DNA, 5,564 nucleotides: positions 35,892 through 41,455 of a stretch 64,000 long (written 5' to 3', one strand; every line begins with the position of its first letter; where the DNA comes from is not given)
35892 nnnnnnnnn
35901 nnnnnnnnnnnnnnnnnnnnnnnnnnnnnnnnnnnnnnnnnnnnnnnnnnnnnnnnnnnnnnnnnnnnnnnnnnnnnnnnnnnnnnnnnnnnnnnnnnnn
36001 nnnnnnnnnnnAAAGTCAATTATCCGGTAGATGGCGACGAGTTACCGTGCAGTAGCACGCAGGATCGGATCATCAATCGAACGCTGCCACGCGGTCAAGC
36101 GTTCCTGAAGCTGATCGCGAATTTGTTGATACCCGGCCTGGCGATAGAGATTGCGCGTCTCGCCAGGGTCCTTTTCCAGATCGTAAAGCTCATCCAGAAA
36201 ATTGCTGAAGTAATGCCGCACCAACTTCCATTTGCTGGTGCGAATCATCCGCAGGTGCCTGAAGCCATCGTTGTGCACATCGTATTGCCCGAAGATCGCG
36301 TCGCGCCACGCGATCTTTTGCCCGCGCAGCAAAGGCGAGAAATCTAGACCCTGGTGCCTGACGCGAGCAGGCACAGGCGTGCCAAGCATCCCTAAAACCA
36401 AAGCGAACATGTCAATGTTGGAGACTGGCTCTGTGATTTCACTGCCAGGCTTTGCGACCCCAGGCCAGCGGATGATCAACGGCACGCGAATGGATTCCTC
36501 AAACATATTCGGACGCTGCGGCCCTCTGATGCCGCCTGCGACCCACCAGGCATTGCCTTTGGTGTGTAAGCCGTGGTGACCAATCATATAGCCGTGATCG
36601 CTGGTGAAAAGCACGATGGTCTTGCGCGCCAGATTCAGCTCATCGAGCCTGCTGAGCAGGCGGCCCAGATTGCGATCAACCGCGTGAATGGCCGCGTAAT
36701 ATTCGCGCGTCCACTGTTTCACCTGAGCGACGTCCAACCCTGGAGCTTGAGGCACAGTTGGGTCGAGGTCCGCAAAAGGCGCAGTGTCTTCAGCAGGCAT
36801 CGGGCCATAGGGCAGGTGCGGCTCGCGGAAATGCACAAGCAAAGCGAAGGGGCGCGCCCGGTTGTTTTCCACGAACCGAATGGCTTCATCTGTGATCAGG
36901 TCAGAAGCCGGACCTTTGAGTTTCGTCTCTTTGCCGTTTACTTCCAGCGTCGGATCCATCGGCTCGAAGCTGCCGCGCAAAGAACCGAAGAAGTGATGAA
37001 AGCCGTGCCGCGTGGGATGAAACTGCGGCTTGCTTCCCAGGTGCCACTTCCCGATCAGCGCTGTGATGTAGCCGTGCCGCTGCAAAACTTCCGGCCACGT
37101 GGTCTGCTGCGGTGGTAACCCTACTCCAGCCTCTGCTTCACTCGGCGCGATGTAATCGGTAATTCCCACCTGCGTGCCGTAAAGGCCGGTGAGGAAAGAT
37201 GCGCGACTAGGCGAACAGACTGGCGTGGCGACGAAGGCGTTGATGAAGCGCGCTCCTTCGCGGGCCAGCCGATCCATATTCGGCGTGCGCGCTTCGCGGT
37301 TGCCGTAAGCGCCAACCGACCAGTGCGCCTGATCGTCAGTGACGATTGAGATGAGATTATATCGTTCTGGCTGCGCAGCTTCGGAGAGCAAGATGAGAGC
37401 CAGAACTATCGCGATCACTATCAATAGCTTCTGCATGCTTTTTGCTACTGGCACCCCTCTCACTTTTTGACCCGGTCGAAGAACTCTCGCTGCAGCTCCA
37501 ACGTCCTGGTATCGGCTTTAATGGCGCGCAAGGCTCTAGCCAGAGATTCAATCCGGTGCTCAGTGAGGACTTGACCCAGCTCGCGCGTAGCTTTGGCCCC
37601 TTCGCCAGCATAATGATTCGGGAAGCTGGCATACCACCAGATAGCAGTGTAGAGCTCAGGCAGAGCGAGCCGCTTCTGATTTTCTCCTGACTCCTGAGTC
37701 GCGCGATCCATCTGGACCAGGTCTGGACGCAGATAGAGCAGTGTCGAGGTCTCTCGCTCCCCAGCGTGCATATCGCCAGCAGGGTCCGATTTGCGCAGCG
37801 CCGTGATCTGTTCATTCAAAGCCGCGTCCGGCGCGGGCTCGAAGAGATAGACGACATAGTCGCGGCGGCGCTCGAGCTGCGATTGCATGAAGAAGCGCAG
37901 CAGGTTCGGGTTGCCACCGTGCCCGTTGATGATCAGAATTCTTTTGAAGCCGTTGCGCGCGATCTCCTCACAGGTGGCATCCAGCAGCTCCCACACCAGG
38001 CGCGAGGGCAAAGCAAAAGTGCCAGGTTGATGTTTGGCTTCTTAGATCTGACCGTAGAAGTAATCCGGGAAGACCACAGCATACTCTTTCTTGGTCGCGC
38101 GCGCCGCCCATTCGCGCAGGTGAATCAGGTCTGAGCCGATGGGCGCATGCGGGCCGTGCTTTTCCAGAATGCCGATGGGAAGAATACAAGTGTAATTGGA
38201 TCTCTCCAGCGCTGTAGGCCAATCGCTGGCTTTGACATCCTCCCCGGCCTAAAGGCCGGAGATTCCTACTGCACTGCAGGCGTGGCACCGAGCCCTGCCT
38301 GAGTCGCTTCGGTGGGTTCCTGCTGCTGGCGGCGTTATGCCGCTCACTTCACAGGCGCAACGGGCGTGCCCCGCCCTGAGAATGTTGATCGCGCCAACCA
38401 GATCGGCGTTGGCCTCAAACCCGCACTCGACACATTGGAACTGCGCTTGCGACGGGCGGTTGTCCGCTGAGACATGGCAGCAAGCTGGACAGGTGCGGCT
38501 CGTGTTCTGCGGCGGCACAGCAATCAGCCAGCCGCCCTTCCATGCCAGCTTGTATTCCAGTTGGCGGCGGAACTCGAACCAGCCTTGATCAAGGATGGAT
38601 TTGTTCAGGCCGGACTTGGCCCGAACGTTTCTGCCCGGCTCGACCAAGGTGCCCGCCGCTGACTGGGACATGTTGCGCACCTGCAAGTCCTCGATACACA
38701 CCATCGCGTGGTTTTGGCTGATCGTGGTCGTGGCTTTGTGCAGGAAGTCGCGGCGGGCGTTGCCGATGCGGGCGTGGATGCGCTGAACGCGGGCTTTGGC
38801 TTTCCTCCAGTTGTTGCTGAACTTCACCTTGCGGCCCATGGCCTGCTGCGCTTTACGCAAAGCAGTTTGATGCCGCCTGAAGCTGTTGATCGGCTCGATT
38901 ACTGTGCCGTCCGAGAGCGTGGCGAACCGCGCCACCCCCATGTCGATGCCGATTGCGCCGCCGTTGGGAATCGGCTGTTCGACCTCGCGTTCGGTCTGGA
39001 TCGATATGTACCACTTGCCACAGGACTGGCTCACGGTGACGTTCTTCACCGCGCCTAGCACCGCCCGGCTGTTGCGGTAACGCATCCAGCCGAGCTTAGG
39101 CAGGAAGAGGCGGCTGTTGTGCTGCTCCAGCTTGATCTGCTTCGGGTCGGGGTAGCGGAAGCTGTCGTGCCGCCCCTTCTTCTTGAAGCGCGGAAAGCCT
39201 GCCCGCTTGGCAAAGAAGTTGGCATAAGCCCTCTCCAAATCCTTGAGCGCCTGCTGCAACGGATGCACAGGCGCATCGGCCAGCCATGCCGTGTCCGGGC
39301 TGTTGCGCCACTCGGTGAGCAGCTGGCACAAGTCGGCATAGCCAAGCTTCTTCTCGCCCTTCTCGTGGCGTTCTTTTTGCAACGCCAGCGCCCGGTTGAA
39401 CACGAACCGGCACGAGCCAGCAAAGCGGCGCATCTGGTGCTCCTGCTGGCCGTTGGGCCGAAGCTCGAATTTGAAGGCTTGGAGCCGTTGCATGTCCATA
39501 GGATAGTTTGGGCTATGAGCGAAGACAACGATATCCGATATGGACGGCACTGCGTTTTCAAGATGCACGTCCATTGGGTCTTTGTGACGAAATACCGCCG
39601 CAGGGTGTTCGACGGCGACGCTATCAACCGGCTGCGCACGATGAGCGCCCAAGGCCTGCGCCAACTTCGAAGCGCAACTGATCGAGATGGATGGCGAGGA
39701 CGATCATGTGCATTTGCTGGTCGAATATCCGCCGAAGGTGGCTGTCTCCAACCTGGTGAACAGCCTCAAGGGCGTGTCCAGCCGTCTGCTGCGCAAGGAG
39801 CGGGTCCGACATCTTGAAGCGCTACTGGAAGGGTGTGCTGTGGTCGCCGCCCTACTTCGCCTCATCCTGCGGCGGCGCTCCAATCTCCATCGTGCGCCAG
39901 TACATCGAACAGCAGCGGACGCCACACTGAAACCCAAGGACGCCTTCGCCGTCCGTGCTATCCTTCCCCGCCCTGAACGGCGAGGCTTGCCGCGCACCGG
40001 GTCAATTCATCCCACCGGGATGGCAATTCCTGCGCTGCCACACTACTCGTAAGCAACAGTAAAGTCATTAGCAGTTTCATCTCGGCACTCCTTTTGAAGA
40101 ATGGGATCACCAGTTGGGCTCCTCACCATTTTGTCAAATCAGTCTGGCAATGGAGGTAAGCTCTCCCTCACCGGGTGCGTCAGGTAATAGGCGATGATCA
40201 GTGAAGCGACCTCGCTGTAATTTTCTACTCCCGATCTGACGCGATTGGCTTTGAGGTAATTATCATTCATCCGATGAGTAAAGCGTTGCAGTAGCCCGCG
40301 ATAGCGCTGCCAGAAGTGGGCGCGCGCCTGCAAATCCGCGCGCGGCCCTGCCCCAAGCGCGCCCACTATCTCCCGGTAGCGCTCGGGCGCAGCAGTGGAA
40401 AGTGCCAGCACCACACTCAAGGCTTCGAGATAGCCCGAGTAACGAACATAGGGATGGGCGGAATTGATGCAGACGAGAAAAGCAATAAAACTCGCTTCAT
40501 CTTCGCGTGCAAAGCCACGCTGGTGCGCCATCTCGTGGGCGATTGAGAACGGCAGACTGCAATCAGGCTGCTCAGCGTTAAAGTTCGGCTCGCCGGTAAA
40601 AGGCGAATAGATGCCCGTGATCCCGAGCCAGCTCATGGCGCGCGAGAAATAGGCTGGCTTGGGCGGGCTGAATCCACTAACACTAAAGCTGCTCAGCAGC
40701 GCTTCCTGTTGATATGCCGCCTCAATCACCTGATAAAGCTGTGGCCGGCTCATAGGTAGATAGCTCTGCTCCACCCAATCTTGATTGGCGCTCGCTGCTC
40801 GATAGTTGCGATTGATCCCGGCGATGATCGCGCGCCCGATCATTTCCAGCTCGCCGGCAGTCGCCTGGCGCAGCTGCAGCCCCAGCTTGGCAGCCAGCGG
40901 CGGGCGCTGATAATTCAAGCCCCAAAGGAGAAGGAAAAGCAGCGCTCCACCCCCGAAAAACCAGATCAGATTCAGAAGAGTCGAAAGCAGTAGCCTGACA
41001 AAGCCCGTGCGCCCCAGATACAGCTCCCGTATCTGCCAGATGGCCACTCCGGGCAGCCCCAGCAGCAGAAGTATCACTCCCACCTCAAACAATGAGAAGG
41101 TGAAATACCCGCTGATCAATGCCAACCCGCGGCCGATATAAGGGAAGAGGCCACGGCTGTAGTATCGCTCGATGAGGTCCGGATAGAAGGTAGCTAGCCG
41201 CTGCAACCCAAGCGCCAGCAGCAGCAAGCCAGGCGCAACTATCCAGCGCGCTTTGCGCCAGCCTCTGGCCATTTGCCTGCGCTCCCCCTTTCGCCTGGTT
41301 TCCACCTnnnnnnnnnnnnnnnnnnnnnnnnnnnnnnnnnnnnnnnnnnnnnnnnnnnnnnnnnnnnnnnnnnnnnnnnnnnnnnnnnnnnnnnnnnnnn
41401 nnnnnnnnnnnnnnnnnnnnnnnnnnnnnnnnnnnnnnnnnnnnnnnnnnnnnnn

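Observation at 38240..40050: IS200/IS605 element with decayed tnpA but intact tnpB: candidate stand-alone RNA-guided TnpB with its omega-RNA at the right end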

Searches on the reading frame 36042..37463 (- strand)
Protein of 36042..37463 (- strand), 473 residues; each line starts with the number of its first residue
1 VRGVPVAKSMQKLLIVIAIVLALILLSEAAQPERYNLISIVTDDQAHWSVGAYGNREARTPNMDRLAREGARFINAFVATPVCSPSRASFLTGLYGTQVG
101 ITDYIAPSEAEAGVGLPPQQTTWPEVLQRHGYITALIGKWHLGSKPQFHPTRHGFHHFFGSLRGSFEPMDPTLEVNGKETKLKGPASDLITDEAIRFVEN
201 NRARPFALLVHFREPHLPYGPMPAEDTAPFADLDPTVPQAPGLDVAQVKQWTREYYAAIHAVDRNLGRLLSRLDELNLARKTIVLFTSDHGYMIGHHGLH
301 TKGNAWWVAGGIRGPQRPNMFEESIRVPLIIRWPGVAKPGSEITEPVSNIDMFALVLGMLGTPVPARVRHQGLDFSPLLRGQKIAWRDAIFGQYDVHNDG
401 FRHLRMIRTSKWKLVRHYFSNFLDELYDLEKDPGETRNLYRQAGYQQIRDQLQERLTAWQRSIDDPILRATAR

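Call 39: search_protein_families(library=pfam, proteins=[window:36042-37463:-], max_evalue=0.001)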
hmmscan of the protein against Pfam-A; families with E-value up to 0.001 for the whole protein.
window:36042-37463:- (473 aa): 6 families
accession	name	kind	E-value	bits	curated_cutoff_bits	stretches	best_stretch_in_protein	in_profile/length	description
PF00884.28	Sulfatase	-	1.6e-58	198.9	25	1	36-361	2-300/301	Sulfatase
PF16347.10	SGSH_C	-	1.9e-29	103.2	29.3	1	320-460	11-152/154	N-sulphoglucosamine sulphohydrolase, C-terminal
PF01663.27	Phosphodiest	-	3.3e-11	43.8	23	1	57-293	18-222/342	Type I phosphodiesterase / nucleotide pyrophosphatase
PF14707.11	Sulfatase_C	-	0.00035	21.6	30.9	0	426-464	58-97/127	C-terminal region of aryl-sulfatase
PF01676.23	Metalloenzyme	-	0.00058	19.9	24.3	0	253-301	167-212/252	Metalloenzyme superfamily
PF02995.22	DUF229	-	0.00083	18.6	25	0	250-297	301-348/496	Protein of unknown function (DUF229)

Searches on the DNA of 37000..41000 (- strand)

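Call 4: search_rna_families(source=window, start=37000, end=41000, threshold=evalue, max_evalue=10, show_alignments=3)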
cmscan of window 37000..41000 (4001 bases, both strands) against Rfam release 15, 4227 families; matches with E-value up to 10: 6.
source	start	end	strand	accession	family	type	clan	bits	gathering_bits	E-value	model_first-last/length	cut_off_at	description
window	38220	38347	-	RF00062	HgcC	Gene;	-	22.6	50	0.032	1-130/130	no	HgcC family RNA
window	37985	38042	+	RF01973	H19_2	Gene; lncRNA;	-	20.2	50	0.063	1-69/69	no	H19 conserved region 2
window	38740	38834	+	RF02142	HOXA11-AS1_6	Gene; lncRNA;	-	17.5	50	1.3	79-179/179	no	HOXA11 antisense RNA 1 conserved region 6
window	39965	40067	-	RF02656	sot0042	Gene; sRNA;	-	17.1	88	0.25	1-174/174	no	Sense overlapping transcript RNA 0042 (sot)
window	39608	39661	+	RF01145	sR14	Gene; snRNA; snoRNA; CD-box;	-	14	38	2.3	1-54/54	no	Small nucleolar RNA sR14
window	38241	38263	-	RF02656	sot0042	Gene; sRNA;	-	13.9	88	2.2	152-174/174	no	Sense overlapping transcript RNA 0042 (sot)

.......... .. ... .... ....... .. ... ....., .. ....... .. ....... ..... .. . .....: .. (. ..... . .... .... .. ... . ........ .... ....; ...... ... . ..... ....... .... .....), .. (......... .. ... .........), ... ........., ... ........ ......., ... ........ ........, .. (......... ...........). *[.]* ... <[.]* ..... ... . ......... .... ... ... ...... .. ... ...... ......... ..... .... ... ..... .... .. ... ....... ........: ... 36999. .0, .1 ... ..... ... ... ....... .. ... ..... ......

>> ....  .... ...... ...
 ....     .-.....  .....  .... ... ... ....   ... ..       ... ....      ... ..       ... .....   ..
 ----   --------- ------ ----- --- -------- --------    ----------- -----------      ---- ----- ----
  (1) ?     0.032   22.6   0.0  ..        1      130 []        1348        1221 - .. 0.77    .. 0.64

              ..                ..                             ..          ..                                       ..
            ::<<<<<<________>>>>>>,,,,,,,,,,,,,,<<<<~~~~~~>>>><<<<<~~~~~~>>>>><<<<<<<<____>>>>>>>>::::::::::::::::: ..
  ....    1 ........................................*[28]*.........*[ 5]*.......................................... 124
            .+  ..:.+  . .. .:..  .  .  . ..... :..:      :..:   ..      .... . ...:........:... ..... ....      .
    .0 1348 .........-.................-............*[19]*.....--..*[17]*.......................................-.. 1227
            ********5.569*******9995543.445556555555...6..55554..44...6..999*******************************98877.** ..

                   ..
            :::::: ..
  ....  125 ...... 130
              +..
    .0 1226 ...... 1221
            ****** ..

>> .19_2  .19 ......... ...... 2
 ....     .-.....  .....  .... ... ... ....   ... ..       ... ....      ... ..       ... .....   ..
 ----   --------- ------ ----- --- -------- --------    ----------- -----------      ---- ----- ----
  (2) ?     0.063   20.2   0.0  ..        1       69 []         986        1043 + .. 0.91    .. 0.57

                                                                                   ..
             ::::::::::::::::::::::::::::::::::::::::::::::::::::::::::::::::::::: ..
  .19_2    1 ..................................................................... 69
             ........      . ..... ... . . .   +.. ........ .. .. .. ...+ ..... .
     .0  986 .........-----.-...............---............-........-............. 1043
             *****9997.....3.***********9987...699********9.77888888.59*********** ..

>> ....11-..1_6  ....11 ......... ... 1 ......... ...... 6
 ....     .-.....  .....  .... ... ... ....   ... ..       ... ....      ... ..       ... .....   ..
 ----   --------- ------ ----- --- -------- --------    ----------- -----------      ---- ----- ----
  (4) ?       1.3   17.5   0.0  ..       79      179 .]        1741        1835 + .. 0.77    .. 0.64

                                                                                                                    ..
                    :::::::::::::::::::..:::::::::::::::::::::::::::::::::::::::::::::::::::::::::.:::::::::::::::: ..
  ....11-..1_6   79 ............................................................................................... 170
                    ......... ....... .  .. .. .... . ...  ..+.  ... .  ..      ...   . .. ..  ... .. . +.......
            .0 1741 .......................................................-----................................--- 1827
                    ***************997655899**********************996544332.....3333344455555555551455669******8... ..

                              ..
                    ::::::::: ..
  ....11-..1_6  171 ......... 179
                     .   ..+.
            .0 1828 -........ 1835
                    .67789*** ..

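Call 36: build_rna_model(alignment_id=A4)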
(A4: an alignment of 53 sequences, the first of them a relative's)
Model R1 built from alignment A4 (53 sequences, 183 columns); structure: RNAalifold consensus.
model positions 165; base pairs 32; branch points 3; effective number of sequences 1.28; information 0.589 bits per position. Calibrated on 0.2 Mb of random sequence (short: E-values are rough).
structure used (alignment columns):
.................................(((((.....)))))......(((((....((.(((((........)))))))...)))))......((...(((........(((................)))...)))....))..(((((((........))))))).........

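Call 37: search_with_rna_model(model_id=R1, source=window, max_evalue=1, show_alignments=1)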
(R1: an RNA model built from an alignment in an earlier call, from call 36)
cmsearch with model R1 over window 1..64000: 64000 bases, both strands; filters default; matches with E-value up to 1: 1.
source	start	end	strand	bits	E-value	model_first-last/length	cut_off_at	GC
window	38232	38394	-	167.3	9.6e-50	1-165/165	no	0.65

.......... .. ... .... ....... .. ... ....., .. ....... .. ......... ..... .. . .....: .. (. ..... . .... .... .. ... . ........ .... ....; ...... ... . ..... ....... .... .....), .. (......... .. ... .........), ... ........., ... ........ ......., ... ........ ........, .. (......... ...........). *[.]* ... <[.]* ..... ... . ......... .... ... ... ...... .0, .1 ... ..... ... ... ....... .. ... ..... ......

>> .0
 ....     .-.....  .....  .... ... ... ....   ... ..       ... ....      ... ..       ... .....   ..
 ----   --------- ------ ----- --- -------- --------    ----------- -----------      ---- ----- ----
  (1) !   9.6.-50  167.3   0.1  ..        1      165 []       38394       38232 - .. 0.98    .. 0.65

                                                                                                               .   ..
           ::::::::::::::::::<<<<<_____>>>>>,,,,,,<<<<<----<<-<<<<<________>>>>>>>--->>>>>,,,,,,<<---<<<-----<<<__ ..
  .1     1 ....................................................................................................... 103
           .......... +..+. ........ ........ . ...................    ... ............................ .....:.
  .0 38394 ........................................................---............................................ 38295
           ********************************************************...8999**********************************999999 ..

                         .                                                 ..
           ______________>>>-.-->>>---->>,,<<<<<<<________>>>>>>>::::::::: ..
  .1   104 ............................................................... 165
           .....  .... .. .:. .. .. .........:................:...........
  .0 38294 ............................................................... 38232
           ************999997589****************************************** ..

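Call 43: search_dna_similar(query=window:38232-40000:-, collection=plasmids, mode=distant, max_rows=8)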
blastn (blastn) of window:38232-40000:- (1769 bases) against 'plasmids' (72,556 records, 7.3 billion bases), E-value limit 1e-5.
Records with a match: 1961; places in all: 2703; records where one place covers at least 80% of the query: 47.
Best place of each record, by identity: 95-99% 1; 80-90% 18; 60-80% 1942.
By first word of the organism name: Klebsiella 1182; Escherichia 357; Salmonella 201; Streptomyces 23; Shigella 15; Xylella 12; Pseudomonas 12; Providencia 11; Aeromonas 9; Raoultella 8; and 54 more.
By predicted mobility (MOB-suite, as given by PLSDB): conjugative 1491; non-mobilizable 360; mobilizable 110.
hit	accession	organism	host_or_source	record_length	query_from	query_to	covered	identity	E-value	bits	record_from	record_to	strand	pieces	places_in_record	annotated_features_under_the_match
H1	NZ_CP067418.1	Aeromonas media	cell culture,water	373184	13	1769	99%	73.8%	0e+0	1074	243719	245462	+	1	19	RNA-guided endonuclease TnpB family protein | tnpA: IS200/IS605 family transposase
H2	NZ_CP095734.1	Methylophaga pinxianii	pure culture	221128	5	1769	100%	72.9%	0e+0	992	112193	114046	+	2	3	transposase | tnpA: IS200/IS605 family transposase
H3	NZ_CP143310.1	Methylophaga thalassica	cell culture,A deep sea sediment sample ...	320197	5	1769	100%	72.7%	0e+0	935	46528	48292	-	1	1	transposase | tnpA: IS200/IS605 family transposase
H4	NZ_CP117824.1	Xylella fastidiosa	Ulmus americana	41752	4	1769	100%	71.1%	0e+0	825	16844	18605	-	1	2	RNA-guided endonuclease TnpB family protein | tnpA: IS200/IS605 family transposase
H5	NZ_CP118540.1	Xylella fastidiosa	Vitis vinifera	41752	4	1769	100%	71.1%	0e+0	825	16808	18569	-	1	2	RNA-guided endonuclease TnpB family protein | tnpA: IS200/IS605 family transposase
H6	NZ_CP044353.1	Xylella fastidiosa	Grapevine,cell culture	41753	4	1769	100%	71.1%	0e+0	825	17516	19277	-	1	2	RNA-guided endonuclease TnpB family protein | tnpA: IS200/IS605 family transposase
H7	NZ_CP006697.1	Xylella fastidiosa subsp. sandyi Ann-1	-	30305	4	1769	100%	71.0%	0e+0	827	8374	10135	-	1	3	RNA-guided endonuclease TnpB family protein | tnpA: IS200/IS605 family transposase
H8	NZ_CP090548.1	Xylella fastidiosa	Olea,WGS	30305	4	1769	100%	71.0%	0e+0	827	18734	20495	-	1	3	RNA-guided endonuclease TnpB family protein | tnpA: IS200/IS605 family transposase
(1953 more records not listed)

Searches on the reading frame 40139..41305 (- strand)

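Call 39: search_protein_families(library=pfam, proteins=[window:40139-41305:-], max_evalue=0.001)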
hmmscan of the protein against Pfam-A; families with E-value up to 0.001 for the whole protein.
window:40139-41305:- (388 aa): 1 family
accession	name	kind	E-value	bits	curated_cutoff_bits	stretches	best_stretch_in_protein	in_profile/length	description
PF12725.13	DUF3810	-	9.4e-83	278.6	28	1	49-371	1-311/311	Protein of unknown function (DUF3810)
